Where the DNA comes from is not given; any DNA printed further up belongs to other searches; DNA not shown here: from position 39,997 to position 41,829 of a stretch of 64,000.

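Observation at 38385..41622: Histidine kinase inserted between metV and metF and translationally coupled to metF, followed by two output-less receivers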

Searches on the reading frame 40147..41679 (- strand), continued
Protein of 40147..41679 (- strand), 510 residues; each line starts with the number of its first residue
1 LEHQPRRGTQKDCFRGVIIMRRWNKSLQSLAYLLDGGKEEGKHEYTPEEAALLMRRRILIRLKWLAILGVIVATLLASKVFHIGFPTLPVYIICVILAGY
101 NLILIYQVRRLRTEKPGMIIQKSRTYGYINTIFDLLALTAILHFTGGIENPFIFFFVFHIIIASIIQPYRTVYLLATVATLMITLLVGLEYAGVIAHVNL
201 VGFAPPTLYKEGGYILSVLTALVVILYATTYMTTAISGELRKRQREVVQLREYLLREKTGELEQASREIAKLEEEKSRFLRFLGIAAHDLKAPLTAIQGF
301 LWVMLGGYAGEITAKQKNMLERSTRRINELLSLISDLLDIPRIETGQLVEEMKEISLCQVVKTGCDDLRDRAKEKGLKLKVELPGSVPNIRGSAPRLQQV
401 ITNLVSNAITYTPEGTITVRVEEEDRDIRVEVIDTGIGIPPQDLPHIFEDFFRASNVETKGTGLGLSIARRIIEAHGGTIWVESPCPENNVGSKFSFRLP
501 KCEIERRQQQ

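Call 55: find_homologous_proteins(query=L080:7536-9452:+)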
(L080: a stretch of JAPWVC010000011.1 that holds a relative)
Query L080:7536-9452:+ (639 aa): 756 proteins with E <= 0.001 among 8000 candidates; the best 120 are listed.
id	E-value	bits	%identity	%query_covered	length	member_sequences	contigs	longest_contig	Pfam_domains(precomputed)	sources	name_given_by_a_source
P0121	0.0e+0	1387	100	100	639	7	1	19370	PF25323.3,PF13581.13,PF02518.32,PF00512.32,PF00027.36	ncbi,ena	-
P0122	0.0e+0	1146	86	96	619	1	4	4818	PF13581.13,PF02518.32,PF00512.32,PF00027.36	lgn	-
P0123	0.0e+0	1136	86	97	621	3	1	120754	PF02518.32,PF00512.32,PF00027.36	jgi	jgi:signal transduction histidine kinase/CRP-like cAMP-binding protein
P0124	0.0e+0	1111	84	96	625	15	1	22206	PF13581.13,PF02518.32,PF00512.32,PF00027.36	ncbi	ncbi:MAG: ATP-binding protein [Candidatus Bipolaricaulia bacterium]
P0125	0.0e+0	1082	82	96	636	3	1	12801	PF25323.3,PF13581.13,PF02518.32,PF00512.32,PF00027.36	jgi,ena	-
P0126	1.7e-288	977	73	96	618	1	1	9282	PF25323.3,PF02518.32,PF00512.32,PF00027.36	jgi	jgi:signal transduction histidine kinase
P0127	1.1e-280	951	71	97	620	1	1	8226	PF02518.32,PF00512.32,PF00027.36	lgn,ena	-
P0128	1.6e-272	924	70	96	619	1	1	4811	PF25323.3,PF02518.32,PF00512.32,PF00027.36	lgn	-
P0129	1.6e-270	917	69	97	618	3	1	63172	PF25323.3,PF02518.32,PF00512.32,PF00027.36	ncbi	-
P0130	7.9e-269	912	68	96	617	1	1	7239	PF13581.13,PF02518.32,PF00512.32,PF00027.36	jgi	jgi:signal transduction histidine kinase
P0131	6.5e-267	905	68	96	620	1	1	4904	PF25323.3,PF02518.32,PF00512.32,PF00027.36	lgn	-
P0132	3.0e-266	903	68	96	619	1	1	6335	PF25323.3,PF02518.32,PF00512.32,PF00027.36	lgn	-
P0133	1.9e-260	884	66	98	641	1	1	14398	PF13581.13,PF02518.32,PF00512.32,PF00027.36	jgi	jgi:signal transduction histidine kinase/CRP-like cAMP-binding protein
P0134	6.0e-256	869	69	92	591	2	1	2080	PF13581.13,PF02518.32,PF00512.32,PF00027.36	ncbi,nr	ncbi:MAG: cyclic nucleotide-binding domain-containing protein, partial [Thermoplasmata archaeon]|nr:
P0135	8.0e-239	813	61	96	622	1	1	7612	PF25323.3,PF02518.32,PF00512.32,PF00027.36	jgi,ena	-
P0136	1.2e-237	809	62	97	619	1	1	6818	PF25323.3,PF02518.32,PF00512.32,PF00027.36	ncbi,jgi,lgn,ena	-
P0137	2.3e-236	804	60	96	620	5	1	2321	PF25323.3,PF02518.32,PF00512.32,PF00027.36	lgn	-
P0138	3.6e-233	794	60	96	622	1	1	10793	PF25323.3,PF02518.32,PF00512.32,PF00027.36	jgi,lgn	-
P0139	5.9e-231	787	75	76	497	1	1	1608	PF25323.3,PF13581.13,PF02518.32,PF00512.32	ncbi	ncbi:MAG: sensor histidine kinase, partial [Candidatus Bipolaricaulia bacterium]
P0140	1.0e-230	786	60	96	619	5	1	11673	PF25323.3,PF02518.32,PF00512.32,PF00027.36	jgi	-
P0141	2.7e-228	778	58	96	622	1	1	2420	PF02518.32,PF00512.32,PF00027.36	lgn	-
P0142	1.4e-227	775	59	96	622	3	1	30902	PF25323.3,PF02518.32,PF00512.32,PF00027.36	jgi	-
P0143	1.8e-227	775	59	97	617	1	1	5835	PF25323.3,PF02518.32,PF00512.32,PF00027.36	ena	-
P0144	6.0e-224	763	58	96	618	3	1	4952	PF25323.3,PF02518.32,PF00512.32,PF00027.36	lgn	-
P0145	2.7e-223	761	59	96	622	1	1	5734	PF25323.3,PF02518.32,PF00512.32,PF00027.36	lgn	-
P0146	2.1e-219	748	56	96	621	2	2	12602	PF25323.3,PF02518.32,PF00512.32,PF00027.36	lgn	-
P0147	1.1e-217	743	56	95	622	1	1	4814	PF25323.3,PF02518.32,PF00512.32,PF00027.36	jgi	-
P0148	1.1e-217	743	57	96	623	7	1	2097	PF25323.3,PF02518.32,PF00512.32,PF00027.36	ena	-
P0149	2.4e-217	742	56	96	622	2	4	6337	PF02518.32,PF00512.32,PF00027.36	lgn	-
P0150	4.1e-217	741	55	97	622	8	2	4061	PF25323.3,PF02518.32,PF00512.32,PF00027.36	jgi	jgi:signal transduction histidine kinase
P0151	1.3e-216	739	55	96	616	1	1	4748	PF02518.32,PF00512.32,PF00027.36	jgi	jgi:signal transduction histidine kinase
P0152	1.7e-215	735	55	96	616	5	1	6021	PF25323.3,PF02518.32,PF00512.32,PF00027.36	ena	-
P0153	1.8e-215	735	56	96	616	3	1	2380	PF25323.3,PF02518.32,PF00512.32,PF00027.36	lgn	-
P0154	2.4e-215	735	56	95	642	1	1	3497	PF25323.3,PF02518.32,PF00512.32,PF00027.36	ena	-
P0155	2.8e-215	735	56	96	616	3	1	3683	PF25323.3,PF02518.32,PF00512.32,PF00027.36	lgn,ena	-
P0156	4.4e-215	734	55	96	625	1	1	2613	PF02518.32,PF00512.32,PF00027.36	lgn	-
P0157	6.3e-215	734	55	98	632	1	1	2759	PF25323.3,PF02518.32,PF00512.32,PF00027.36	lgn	-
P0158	6.6e-215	734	55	96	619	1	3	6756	PF25323.3,PF02518.32,PF00512.32,PF00027.36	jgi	jgi:signal transduction histidine kinase/CRP-like cAMP-binding protein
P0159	1.1e-214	733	54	97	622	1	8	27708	PF25323.3,PF02518.32,PF00512.32,PF00027.36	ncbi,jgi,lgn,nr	ncbi:MAG: cyclic nucleotide-binding domain-containing protein [Chloroflexi bacterium]|nr:cyclic nucl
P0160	1.4e-213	729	55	96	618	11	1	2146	PF25323.3,PF02518.32,PF00512.32,PF00027.36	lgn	-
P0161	1.2e-212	726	55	96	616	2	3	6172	PF02518.32,PF00512.32,PF00027.36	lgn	-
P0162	1.8e-212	725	55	95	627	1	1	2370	PF02518.32,PF00512.32,PF00027.36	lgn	-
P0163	3.7e-212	724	55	95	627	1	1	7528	PF25323.3,PF02518.32,PF00512.32,PF00027.36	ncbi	-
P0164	4.4e-212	724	55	95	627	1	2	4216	PF02518.32,PF00512.32,PF00027.36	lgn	-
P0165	5.1e-212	724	55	95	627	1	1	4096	PF02518.32,PF00512.32,PF00027.36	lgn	-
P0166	5.9e-212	724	54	96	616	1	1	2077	PF25323.3,PF02518.32,PF00512.32,PF00027.36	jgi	-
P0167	9.0e-212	723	55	95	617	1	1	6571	PF25323.3,PF02518.32,PF00512.32,PF00027.36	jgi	jgi:signal transduction histidine kinase/CRP-like cAMP-binding protein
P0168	9.2e-212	723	54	96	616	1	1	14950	PF25323.3,PF02518.32,PF00512.32,PF00027.36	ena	-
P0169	2.3e-211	722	55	96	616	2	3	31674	PF25323.3,PF02518.32,PF00512.32,PF00027.36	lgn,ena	-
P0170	2.9e-211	721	54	96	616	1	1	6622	PF25323.3,PF02518.32,PF00512.32,PF00027.36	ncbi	-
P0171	2.9e-211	721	54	96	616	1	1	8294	PF25323.3,PF02518.32,PF00512.32,PF00027.36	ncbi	-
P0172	3.3e-211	721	54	96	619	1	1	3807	PF25323.3,PF02518.32,PF00512.32,PF00027.36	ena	-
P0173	4.2e-211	721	54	96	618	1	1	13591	PF25323.3,PF02518.32,PF00512.32,PF00027.36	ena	-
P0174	4.9e-211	721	55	95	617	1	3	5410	PF25323.3,PF02518.32,PF00512.32,PF00027.36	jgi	jgi:signal transduction histidine kinase/CRP-like cAMP-binding protein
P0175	5.0e-211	721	55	95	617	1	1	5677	PF25323.3,PF02518.32,PF00512.32,PF00027.36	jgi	jgi:signal transduction histidine kinase/CRP-like cAMP-binding protein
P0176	5.2e-211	721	54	96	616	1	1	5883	PF25323.3,PF02518.32,PF00512.32,PF00027.36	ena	-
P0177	5.2e-211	721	54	96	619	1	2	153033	PF25323.3,PF02518.32,PF00512.32,PF00027.36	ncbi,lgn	-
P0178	5.5e-211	721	54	96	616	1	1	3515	PF25323.3,PF02518.32,PF00512.32,PF00027.36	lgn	-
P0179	5.6e-211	721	54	96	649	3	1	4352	PF25323.3,PF02518.32,PF00512.32,PF00027.36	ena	-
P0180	6.5e-211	720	54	96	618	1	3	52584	PF25323.3,PF02518.32,PF00512.32,PF00027.36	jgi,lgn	-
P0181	7.3e-211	720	54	96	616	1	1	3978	PF25323.3,PF02518.32,PF00512.32,PF00027.36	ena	-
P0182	8.9e-211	720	54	96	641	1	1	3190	PF25323.3,PF02518.32,PF00512.32,PF00027.36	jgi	jgi:signal transduction histidine kinase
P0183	9.5e-211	720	54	96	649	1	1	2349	PF25323.3,PF02518.32,PF00512.32,PF00027.36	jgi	-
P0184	3.8e-210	718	53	96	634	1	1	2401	PF25323.3,PF02518.32,PF00512.32,PF00027.36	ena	-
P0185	4.8e-210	717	53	96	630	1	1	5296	PF25323.3,PF02518.32,PF00512.32,PF00027.36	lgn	-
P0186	7.4e-210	717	54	96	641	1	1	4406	PF25323.3,PF02518.32,PF00512.32,PF00027.36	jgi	jgi:signal transduction histidine kinase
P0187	1.3e-209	716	54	96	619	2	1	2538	PF25323.3,PF02518.32,PF00512.32,PF00027.36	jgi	-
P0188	1.4e-209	716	53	98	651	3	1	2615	PF25323.3,PF02518.32,PF00512.32,PF00027.36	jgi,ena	-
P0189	2.5e-209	715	54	95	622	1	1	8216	PF25323.3,PF02518.32,PF00512.32,PF00027.36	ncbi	ncbi:MAG: ATP-binding protein [Anaerolineae bacterium]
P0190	3.3e-209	715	54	96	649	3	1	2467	PF25323.3,PF02518.32,PF00512.32,PF00027.36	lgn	-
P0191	1.6e-208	712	55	96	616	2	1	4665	PF25323.3,PF13581.13,PF02518.32,PF00512.32,PF00027.36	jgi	jgi:signal transduction histidine kinase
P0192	1.8e-208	712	53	96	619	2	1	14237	PF25323.3,PF02518.32,PF00512.32,PF00027.36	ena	-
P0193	2.5e-208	712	54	95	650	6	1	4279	PF25323.3,PF02518.32,PF00512.32,PF00027.36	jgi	-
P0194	1.7e-207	709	54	96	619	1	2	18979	PF25323.3,PF02518.32,PF00512.32,PF00027.36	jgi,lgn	-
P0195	2.7e-207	708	54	96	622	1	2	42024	PF02518.32,PF00512.32,PF00027.36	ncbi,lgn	-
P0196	4.4e-207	708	53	96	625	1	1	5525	PF25323.3,PF02518.32,PF00512.32,PF00027.36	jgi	jgi:signal transduction histidine kinase/CRP-like cAMP-binding protein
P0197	5.0e-207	707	54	95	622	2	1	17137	PF02518.32,PF00512.32,PF00027.36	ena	-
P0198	1.0e-206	706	54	96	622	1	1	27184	PF02518.32,PF00512.32,PF00027.36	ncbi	-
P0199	2.9e-206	705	53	96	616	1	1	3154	PF02518.32,PF00512.32,PF00027.36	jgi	jgi:signal transduction histidine kinase/CRP-like cAMP-binding protein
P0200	4.1e-206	704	54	96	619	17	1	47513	PF25323.3,PF02518.32,PF00512.32,PF00027.36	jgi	-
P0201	2.6e-204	698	54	96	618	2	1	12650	PF25323.3,PF02518.32,PF00512.32,PF00027.36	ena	-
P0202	5.2e-204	698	53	96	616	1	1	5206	PF25323.3,PF02518.32,PF00512.32,PF00027.36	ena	-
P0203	1.0e-203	697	52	96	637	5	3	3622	PF25323.3,PF02518.32,PF00512.32,PF00027.36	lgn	-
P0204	1.6e-203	696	53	96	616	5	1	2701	PF25323.3,PF02518.32,PF00512.32,PF00027.36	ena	-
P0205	4.8e-203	694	53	96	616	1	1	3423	PF25323.3,PF02518.32,PF00512.32,PF00027.36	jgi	jgi:signal transduction histidine kinase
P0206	8.8e-203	693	53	96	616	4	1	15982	PF25323.3,PF02518.32,PF00512.32,PF00027.36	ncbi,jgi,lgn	-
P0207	4.2e-202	691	53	95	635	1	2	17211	PF25323.3,PF02518.32,PF00512.32,PF00027.36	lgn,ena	-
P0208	5.6e-202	691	55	96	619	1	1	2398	PF25323.3,PF02518.32,PF00512.32,PF00027.36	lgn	-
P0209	2.6e-199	682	53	96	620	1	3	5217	PF02518.32,PF00512.32,PF00027.36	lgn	-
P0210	3.7e-199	681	52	95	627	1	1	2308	PF25323.3,PF02518.32,PF00512.32,PF00027.36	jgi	-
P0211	4.9e-198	678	53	96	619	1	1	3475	PF02518.32,PF00512.32,PF00027.36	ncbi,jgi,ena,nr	ncbi:MAG: ATP-binding protein [Anaerolineae bacterium]|nr:ATP-binding protein [Anaerolineae bacteriu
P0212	8.7e-198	677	51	96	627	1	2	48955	PF25323.3,PF02518.32,PF00512.32,PF00027.36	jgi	jgi:signal transduction histidine kinase/CRP-like cAMP-binding protein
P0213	5.9e-197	674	53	96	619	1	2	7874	PF02518.32,PF00512.32,PF00027.36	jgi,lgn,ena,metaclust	metaclust:\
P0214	6.3e-197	674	51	96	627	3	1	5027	PF25323.3,PF02518.32,PF00512.32,PF00027.36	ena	-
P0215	4.8e-196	671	53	96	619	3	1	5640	PF02518.32,PF00512.32,PF00027.36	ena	-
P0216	9.0e-196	670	51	96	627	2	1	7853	PF02518.32,PF00512.32,PF00027.36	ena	-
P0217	7.3e-193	661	52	96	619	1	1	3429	PF02518.32,PF00512.32,PF00027.36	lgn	-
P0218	2.2e-192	659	50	96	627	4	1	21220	PF25323.3,PF02518.32,PF00512.32,PF00027.36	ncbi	-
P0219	2.4e-192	659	50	96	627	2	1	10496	PF25323.3,PF02518.32,PF00512.32,PF00027.36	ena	-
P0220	2.5e-192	659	53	96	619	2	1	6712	PF02518.32,PF00512.32,PF00027.36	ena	-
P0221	7.1e-192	657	50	96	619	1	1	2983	PF25323.3,PF02518.32,PF00512.32,PF00027.36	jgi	jgi:signal transduction histidine kinase/CRP-like cAMP-binding protein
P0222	2.2e-190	653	51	96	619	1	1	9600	PF25323.3,PF02518.32,PF00512.32,PF00027.36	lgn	-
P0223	8.7e-190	651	49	97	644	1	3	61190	PF25323.3,PF02518.32,PF00512.32,PF00027.36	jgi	jgi:signal transduction histidine kinase/CRP-like cAMP-binding protein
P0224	1.1e-189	650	52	96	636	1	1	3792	PF25323.3,PF02518.32,PF00512.32,PF00027.36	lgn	-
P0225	1.6e-189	650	52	96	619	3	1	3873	PF02518.32,PF00512.32,PF00027.36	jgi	jgi:signal transduction histidine kinase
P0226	1.9e-189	649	51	96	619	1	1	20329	PF02518.32,PF00512.32,PF00027.36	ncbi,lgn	-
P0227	2.6e-189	649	50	96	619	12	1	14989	PF25323.3,PF02518.32,PF00512.32,PF00027.36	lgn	-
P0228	6.3e-189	648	50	96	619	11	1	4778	PF25323.3,PF02518.32,PF00512.32,PF00027.36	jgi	jgi:signal transduction histidine kinase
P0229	4.6e-187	642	51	96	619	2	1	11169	PF25323.3,PF02518.32,PF00512.32,PF00027.36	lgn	-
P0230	2.6e-186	639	50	96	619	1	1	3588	PF25323.3,PF02518.32,PF00512.32,PF00027.36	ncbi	ncbi:MAG: ATP-binding protein [Anaerolineae bacterium]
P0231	1.0e-185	637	49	96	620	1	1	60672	PF25323.3,PF02518.32,PF00512.32,PF00027.36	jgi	-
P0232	1.5e-185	637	49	96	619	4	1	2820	PF25323.3,PF02518.32,PF00512.32,PF00027.36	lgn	-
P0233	1.1e-184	634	49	96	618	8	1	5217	PF25323.3,PF02518.32,PF00512.32,PF00027.36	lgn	-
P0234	1.4e-184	633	50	96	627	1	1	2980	PF25323.3,PF02518.32,PF00512.32,PF00027.36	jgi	-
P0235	2.0e-184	633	48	96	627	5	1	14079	PF02518.32,PF00512.32,PF00027.36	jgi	jgi:signal transduction histidine kinase/CRP-like cAMP-binding protein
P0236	1.2e-183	630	49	96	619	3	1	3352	PF25323.3,PF02518.32,PF00512.32,PF00027.36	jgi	-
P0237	1.3e-183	630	50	96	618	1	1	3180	PF25323.3,PF02518.32,PF00512.32,PF00027.36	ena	-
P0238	1.4e-183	630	57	80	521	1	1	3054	PF25323.3,PF02518.32,PF00512.32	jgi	jgi:signal transduction histidine kinase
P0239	1.4e-183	630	53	86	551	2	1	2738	PF25323.3,PF02518.32,PF00512.32,PF00027.36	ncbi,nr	ncbi:MAG TPA: cyclic nucleotide-binding domain-containing protein, partial [Anaerolineae bacterium]|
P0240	1.4e-178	614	48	96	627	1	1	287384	PF02518.32,PF00512.32,PF00027.36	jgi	jgi:signal transduction histidine kinase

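Call 56: find_encoding_contigs(protein=P0123, flank=7000, max_places=1)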
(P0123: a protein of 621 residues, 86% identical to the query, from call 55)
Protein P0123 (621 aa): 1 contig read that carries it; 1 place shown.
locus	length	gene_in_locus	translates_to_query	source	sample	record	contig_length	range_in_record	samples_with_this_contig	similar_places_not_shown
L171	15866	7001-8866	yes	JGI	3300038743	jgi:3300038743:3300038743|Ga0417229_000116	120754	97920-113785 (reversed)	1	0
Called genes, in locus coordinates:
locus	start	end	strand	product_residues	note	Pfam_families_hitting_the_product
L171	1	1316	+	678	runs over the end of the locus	PF04879:Molybdop_Fe4S4, PF00384:Molybdopterin, PF01568:Molydop_binding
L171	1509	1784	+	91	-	-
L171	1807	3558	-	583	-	PF01268:FTHFS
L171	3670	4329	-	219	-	PF12225:DUF5981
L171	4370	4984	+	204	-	PF01058:Oxidored_q6, PF14720:NiFe_hyd_SSU_C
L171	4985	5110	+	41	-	PF27537:HoxH (weak)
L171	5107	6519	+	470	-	PF00374:NiFeSe_Hases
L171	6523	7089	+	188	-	PF01750:HycI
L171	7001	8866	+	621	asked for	PF00027:cNMP_binding, PF00512:HisKA, PF02518:HATPase_c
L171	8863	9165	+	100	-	-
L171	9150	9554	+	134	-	PF02219:MTHFR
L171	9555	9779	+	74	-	PF02219:MTHFR (weak)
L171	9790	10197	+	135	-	PF00072:Response_reg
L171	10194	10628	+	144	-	PF00072:Response_reg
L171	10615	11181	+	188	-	PF12225:DUF5981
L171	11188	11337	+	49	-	-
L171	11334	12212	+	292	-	PF02219:MTHFR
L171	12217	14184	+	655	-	PF17201:Cache_3-Cache_2, PF17202:sCache_3_3, PF17203:sCache_3_2 (weak), PF00672:HAMP, PF00512:HisKA, PF02518:HATPase_c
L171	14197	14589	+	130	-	PF00072:Response_reg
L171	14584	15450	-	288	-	PF00763:THF_DHG_CYH, PF02882:THF_DHG_CYH_C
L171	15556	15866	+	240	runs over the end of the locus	-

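Call 57: find_encoding_contigs(protein=P0177, flank=7000, max_places=1)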
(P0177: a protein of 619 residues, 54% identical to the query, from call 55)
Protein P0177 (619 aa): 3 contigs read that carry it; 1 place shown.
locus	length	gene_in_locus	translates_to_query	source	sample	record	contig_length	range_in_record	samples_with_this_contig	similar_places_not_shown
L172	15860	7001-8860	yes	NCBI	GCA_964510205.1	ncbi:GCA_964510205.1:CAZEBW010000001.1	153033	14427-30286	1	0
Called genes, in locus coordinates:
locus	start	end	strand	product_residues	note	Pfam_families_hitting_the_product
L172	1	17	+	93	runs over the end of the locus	-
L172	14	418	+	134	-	PF01850:PIN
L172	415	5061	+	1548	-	-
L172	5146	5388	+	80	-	PF10049:DUF2283 (weak)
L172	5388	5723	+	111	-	PF04255:DUF433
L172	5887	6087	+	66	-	PF02662:FlpD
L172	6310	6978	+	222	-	PF12225:DUF5981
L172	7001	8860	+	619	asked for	PF00027:cNMP_binding, PF25323:6TM_PilS, PF00512:HisKA, PF02518:HATPase_c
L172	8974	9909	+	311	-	PF02219:MTHFR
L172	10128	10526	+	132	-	PF00072:Response_reg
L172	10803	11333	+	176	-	PF12225:DUF5981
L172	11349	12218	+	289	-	PF02219:MTHFR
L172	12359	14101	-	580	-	PF00582:Usp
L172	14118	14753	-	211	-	PF00149:Metallophos, PF12850:Metallophos_2 (faint)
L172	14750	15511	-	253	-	PF02353:CMAS (weak), PF03848:TehB, PF13489:Methyltransf_23, PF01209:Ubie_methyltran, PF13847:Methyltransf_31, PF08241:Methyltransf_11, PF08242:Methyltransf_12, PF13649:Methyltransf_25, +1 more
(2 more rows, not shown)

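Call 58: find_encoding_contigs(protein=P0240, flank=7000, max_places=1)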
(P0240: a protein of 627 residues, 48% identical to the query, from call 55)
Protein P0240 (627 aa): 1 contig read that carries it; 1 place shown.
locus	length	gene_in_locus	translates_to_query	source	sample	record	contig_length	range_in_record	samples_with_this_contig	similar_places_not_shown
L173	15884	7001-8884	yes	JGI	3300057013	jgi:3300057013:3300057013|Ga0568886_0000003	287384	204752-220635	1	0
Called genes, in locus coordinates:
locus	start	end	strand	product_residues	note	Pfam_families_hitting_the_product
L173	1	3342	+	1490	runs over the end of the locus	PF00890:FAD_binding_2 (weak), PF07992:Pyr_redox_2 (weak), PF12831:FAD_oxidored (weak), PF00037:Fer4 (weak), PF12797:Fer4_2 (weak), PF14691:Fer4_20, PF07992:Pyr_redox_2, PF07992:Pyr_redox_2, +18 more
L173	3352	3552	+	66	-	PF02662:FlpD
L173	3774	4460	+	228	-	PF12225:DUF5981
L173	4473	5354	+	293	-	PF01058:Oxidored_q6, PF14720:NiFe_hyd_SSU_C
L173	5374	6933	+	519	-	PF27537:HoxH, PF00374:NiFeSe_Hases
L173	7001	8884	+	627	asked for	PF00027:cNMP_binding, PF00512:HisKA, PF02518:HATPase_c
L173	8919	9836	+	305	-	PF02219:MTHFR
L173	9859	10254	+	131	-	PF00072:Response_reg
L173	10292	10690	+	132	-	PF00072:Response_reg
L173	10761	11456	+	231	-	PF12225:DUF5981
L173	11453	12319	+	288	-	PF02219:MTHFR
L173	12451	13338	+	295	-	PF00763:THF_DHG_CYH, PF02882:THF_DHG_CYH_C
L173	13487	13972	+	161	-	PF01750:HycI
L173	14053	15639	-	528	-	PF00501:AMP-binding, PF13193:AMP-binding_C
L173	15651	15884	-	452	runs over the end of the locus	PF01266:DAO (faint), PF03486:HI0933_like (faint), PF07992:Pyr_redox_2, PF13738:Pyr_redox_3 (faint), PF00070:Pyr_redox, PF02852:Pyr_redox_dim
